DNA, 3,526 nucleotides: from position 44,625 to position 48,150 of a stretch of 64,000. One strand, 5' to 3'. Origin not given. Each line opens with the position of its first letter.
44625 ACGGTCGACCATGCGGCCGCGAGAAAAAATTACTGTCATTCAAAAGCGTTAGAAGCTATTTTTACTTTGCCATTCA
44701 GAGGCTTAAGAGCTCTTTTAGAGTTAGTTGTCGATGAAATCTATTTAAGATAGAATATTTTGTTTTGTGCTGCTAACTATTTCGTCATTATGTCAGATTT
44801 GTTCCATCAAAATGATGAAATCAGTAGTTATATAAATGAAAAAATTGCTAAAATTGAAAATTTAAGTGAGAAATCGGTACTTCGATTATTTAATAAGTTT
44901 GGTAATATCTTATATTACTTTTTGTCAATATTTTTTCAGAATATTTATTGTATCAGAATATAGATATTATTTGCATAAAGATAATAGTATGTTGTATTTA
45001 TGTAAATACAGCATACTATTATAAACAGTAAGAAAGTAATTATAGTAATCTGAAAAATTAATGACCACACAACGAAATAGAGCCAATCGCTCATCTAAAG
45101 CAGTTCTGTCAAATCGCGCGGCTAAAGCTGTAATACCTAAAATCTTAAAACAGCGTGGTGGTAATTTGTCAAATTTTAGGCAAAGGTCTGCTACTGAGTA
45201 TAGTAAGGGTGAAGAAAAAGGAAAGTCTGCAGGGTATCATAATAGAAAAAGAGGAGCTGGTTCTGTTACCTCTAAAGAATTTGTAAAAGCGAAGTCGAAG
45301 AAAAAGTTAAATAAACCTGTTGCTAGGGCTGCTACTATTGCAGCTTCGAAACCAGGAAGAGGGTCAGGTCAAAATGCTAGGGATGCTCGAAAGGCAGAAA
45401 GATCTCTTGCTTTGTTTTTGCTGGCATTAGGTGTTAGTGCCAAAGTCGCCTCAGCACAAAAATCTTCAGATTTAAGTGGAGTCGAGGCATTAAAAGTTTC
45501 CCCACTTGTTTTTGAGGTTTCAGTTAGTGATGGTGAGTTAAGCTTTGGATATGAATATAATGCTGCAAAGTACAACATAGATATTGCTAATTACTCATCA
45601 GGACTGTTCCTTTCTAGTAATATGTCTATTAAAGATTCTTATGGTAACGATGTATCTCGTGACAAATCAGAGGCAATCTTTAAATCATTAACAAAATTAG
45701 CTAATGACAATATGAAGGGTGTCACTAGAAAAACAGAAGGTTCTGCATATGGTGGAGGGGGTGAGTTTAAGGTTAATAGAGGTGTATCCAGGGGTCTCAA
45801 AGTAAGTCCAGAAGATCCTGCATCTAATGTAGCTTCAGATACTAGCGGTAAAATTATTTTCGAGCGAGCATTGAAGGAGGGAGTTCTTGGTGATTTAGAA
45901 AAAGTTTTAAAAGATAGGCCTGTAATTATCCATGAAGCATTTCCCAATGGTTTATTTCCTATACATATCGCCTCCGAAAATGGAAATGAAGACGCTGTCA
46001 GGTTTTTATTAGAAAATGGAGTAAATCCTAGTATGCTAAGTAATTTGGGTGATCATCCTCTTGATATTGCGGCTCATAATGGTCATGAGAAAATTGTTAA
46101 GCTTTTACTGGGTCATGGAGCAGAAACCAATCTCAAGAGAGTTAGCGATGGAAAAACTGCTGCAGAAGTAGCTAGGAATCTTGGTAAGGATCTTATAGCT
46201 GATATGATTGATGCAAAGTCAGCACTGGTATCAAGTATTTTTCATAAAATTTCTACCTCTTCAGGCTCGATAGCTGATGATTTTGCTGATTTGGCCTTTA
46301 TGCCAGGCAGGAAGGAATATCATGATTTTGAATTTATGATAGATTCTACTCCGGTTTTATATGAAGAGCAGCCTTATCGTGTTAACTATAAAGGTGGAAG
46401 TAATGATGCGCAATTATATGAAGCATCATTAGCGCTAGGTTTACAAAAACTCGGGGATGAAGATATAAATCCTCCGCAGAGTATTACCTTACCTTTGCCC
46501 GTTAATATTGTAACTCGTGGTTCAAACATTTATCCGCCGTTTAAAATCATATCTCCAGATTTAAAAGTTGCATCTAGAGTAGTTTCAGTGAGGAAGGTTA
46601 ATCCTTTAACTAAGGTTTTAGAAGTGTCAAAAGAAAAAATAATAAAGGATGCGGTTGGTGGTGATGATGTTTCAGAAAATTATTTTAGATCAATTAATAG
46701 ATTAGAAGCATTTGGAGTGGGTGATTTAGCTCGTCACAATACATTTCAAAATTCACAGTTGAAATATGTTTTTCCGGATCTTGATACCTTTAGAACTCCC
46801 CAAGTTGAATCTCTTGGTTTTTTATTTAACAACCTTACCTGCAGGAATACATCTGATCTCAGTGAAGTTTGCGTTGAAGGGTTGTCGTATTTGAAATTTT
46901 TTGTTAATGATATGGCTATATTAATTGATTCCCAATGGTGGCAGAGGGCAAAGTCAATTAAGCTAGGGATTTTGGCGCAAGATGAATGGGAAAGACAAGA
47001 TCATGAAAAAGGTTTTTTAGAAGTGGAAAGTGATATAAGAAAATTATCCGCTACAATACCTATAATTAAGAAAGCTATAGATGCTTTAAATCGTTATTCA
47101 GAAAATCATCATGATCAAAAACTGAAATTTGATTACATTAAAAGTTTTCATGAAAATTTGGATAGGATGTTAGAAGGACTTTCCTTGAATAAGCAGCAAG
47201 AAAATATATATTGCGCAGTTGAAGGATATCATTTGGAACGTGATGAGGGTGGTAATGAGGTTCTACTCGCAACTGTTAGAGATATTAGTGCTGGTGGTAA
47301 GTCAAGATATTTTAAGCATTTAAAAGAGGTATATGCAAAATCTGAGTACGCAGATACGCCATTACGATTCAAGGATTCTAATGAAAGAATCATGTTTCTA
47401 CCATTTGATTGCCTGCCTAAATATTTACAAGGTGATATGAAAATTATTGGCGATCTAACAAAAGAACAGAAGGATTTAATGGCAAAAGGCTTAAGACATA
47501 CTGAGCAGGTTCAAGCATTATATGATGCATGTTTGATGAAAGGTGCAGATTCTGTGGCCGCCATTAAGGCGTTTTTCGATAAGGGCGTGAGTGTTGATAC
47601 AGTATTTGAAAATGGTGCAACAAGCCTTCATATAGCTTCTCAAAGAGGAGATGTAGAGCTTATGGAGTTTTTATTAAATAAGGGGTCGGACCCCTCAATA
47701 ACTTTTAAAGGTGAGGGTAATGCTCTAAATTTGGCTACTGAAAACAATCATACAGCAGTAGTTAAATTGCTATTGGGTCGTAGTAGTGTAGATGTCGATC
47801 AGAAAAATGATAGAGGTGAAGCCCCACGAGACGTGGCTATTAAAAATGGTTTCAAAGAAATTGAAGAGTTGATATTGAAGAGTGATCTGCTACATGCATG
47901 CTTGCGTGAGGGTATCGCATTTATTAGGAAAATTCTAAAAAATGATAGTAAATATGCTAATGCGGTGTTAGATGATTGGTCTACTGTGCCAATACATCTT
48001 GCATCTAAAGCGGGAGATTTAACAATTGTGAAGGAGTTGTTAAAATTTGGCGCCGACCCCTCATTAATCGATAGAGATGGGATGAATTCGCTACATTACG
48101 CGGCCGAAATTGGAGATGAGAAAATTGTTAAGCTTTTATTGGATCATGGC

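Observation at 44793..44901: Diverged copy of an internal mnmE segment beside the accessory gene, a likely rearrangement scar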

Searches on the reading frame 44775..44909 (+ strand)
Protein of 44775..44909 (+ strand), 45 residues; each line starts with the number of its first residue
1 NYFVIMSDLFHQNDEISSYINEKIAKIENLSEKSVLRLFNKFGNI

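Call 31: find_homologous_proteins(query=window:44775-44909:+, max_evalue=10)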
Query seq(45 aa): no candidate shares three 5-residue words with the query. No homologue found.
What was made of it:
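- On Xenologous (imported) allele fragment: The 45-aa query returned nothing (call 31).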

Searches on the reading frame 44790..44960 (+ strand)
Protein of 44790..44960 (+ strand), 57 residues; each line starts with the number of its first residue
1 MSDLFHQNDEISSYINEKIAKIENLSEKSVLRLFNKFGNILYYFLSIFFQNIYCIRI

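Call 34: search_protein_families(library=pfam, proteins=[window:44790-44960:+], max_evalue=0.01)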
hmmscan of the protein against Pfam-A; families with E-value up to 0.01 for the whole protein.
window:44790-44960:+ (57 aa): 0 families

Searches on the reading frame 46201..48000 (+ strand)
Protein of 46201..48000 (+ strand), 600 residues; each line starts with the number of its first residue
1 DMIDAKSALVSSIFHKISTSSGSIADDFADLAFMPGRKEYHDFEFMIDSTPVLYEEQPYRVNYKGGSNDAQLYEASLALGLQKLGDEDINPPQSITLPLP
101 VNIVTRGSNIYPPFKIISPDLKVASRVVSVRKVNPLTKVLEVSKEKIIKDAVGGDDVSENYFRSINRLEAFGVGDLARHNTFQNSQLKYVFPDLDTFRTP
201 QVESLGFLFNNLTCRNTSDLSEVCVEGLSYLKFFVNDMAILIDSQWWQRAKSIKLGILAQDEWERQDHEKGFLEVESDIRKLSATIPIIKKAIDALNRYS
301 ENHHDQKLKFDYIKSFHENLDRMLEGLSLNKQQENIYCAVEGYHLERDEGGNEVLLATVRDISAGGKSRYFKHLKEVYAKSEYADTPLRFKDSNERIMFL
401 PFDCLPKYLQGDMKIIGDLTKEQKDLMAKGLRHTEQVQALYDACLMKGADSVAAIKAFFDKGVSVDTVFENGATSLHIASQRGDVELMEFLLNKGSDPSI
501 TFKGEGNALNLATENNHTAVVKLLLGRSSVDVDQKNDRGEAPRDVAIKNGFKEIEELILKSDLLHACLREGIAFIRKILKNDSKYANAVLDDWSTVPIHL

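Call 44: find_homologous_proteins(query=window:46201-48000:+, max_evalue=0.00001)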
Query window:46201-48000:+ (600 aa): 14 proteins with E <= 0.00001 among 8000 candidates.
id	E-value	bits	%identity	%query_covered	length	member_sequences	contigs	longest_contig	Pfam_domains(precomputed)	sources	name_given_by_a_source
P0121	3.2e-39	153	31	18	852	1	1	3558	PF13606.13,PF13857.13,PF05569.18,PF23745.2,PF12796.14,PF00023.37,PF13637.13,PF24521.3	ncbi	ncbi:MAG: ankyrin repeat domain-containing protein, partial [Planctomycetota bacterium]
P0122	1.9e-24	104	31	18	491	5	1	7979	PF13606.13,PF13857.13,PF23745.2,PF12796.14,PF00023.37,PF13637.13,PF24521.3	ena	-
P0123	3.7e-23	100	30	22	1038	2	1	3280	PF13606.13,PF13857.13,PF23745.2,PF12796.14,PF00023.37,PF13637.13,PF24521.3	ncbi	ncbi:MAG: hypothetical protein DRG30_08490, partial [Epsilonproteobacteria bacterium]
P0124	1.5e-21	95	30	20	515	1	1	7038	PF13606.13,PF13857.13,PF23745.2,PF12796.14,PF00023.37,PF13637.13,PF24521.3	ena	-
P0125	1.8e-19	88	26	28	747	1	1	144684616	PF13606.13,PF13857.13,PF28177.1,PF23745.2,PF12796.14,PF00619.28,PF00023.37,PF13637.13,PF24521.3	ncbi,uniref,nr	ncbi:CARD- and ANK-domain containing inflammasome adapter protein [Pristis pectinata]|uniref:CARD- a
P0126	6.4e-19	86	28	21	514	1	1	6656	PF13606.13,PF13857.13,PF23745.2,PF12796.14,PF00023.37,PF13637.13,PF24521.3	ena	-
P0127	5.2e-17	80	26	24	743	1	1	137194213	PF13606.13,PF13857.13,PF28177.1,PF23745.2,PF12796.14,PF00619.28,PF00023.37,PF13637.13,PF24521.3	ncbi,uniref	ncbi:CARD- and ANK-domain containing inflammasome adapter protein [Heterodontus francisci]|uniref:CA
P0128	5.6e-16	76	32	18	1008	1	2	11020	PF25053.1,PF13606.13,PF13857.13,PF24883.3,PF23745.2,PF05729.19,PF12796.14,PF00023.37,PF13637.13,PF24521.3,PF13191.13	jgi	jgi:ankyrin repeat protein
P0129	1.3e-12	65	36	13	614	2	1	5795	PF13606.13,PF13857.13,PF12796.14,PF00023.37,PF13637.13,PF24521.3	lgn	-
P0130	5.0e-11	60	25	29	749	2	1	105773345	PF13606.13,PF13857.13,PF28177.1,PF23745.2,PF12796.14,PF00619.28,PF00023.37,PF13637.13,PF24521.3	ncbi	ncbi:CARD- and ANK-domain containing inflammasome adapter protein [Cetorhinus maximus]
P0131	6.6e-8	50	25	20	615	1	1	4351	PF22939.3,PF13606.13,PF13857.13,PF23745.2,PF12796.14,PF00023.37,PF13637.13,PF24521.3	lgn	-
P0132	4.1e-7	47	25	19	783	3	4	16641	PF13606.13,PF13857.13,PF23745.2,PF12796.14,PF00023.37,PF13637.13,PF24521.3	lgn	-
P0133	9.4e-7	46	24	27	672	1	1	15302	PF13606.13,PF13857.13,PF23745.2,PF12796.14,PF00023.37,PF13637.13,PF24521.3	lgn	-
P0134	5.9e-6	43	33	12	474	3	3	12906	PF13606.13,PF13857.13,PF23745.2,PF12796.14,PF00023.37,PF13637.13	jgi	jgi:ankyrin repeat protein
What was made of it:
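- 45061..49095 (+): Lineage-specific 1344-aa ankyrin-repeat gene with an orphan central region. The central 600 aa hit only ankyrin repeats (call 44).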
